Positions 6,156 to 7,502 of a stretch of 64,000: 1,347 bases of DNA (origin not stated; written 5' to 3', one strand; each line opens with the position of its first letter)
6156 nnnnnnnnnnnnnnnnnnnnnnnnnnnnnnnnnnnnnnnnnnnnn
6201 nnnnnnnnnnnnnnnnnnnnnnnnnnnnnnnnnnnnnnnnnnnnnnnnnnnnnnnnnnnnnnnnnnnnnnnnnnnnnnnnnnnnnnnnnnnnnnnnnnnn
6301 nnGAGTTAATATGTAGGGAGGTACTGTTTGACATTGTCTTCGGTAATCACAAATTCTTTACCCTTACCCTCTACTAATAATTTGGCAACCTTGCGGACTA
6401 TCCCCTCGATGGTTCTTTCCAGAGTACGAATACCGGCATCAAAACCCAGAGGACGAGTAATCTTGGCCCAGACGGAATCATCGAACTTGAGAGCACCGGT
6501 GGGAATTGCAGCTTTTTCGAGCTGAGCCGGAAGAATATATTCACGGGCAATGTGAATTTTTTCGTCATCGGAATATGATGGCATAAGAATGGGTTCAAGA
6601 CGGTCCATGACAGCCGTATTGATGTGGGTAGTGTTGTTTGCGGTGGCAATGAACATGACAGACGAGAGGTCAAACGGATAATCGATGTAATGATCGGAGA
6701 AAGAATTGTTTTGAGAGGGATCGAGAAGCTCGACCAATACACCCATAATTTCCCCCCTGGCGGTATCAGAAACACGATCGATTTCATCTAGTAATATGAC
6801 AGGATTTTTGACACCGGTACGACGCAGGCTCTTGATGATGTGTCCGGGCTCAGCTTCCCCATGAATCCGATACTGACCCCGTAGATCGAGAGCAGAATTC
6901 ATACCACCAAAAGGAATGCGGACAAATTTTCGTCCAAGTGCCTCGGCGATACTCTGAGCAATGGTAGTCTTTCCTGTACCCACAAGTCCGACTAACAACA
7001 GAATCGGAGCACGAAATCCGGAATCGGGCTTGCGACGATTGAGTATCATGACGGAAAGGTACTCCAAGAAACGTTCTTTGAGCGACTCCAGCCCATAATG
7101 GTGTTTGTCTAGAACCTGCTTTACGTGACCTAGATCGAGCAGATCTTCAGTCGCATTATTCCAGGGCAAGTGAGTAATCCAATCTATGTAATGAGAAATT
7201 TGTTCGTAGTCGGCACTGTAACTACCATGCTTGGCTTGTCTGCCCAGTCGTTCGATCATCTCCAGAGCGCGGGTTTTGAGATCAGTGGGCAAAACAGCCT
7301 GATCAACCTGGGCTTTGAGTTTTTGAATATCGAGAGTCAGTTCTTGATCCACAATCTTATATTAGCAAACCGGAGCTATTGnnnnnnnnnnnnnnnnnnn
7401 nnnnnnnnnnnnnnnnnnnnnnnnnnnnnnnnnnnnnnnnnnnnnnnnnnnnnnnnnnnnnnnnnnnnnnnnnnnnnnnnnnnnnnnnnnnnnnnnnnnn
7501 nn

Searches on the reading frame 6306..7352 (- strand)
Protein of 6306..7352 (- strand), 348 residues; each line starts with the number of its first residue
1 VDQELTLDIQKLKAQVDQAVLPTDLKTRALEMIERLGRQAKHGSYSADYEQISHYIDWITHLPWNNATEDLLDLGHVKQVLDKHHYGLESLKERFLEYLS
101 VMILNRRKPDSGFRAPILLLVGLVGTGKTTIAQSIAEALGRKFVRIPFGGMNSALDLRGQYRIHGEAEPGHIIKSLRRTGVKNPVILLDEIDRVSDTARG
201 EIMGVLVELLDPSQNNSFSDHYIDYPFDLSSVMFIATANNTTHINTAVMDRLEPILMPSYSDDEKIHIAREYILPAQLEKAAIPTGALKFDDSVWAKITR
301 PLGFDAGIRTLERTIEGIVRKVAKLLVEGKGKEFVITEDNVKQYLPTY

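Call 51: search_protein_families(library=pfam, proteins=[window:6306-7352:-], max_evalue=0.001)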
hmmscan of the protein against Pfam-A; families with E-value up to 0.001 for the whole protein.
window:6306-7352:- (348 aa): 8 families
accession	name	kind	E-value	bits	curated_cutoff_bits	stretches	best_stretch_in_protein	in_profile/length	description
PF00004.35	AAA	-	1.5e-18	67.9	21.2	1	118-256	1-127/131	ATPase family associated with various cellular activities (AAA)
PF07728.20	AAA_5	-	2.7e-11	44.1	22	1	118-243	2-130/139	AAA domain (dynein-related subfamily)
PF22667.2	Lon_lid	-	4.7e-09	36.2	27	1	282-332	4-54/57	Lon protease AAA+ ATPase lid domain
PF13401.12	AAA_22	-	1.3e-07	32.4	27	1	114-212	4-110/130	AAA domain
PF13191.12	AAA_16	-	4e-05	24.6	32.6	0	112-145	21-57/167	AAA ATPase domain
PF07726.17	AAA_3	-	4.8e-05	23.7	27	1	118-208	2-88/131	ATPase family associated with various cellular activities (AAA)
PF07724.20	AAA_2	-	6.9e-05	23.4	27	1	119-243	7-128/166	AAA domain (Cdc48 subfamily)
PF13173.12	AAA_14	-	0.00069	20.1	27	0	116-197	3-77/129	AAA domain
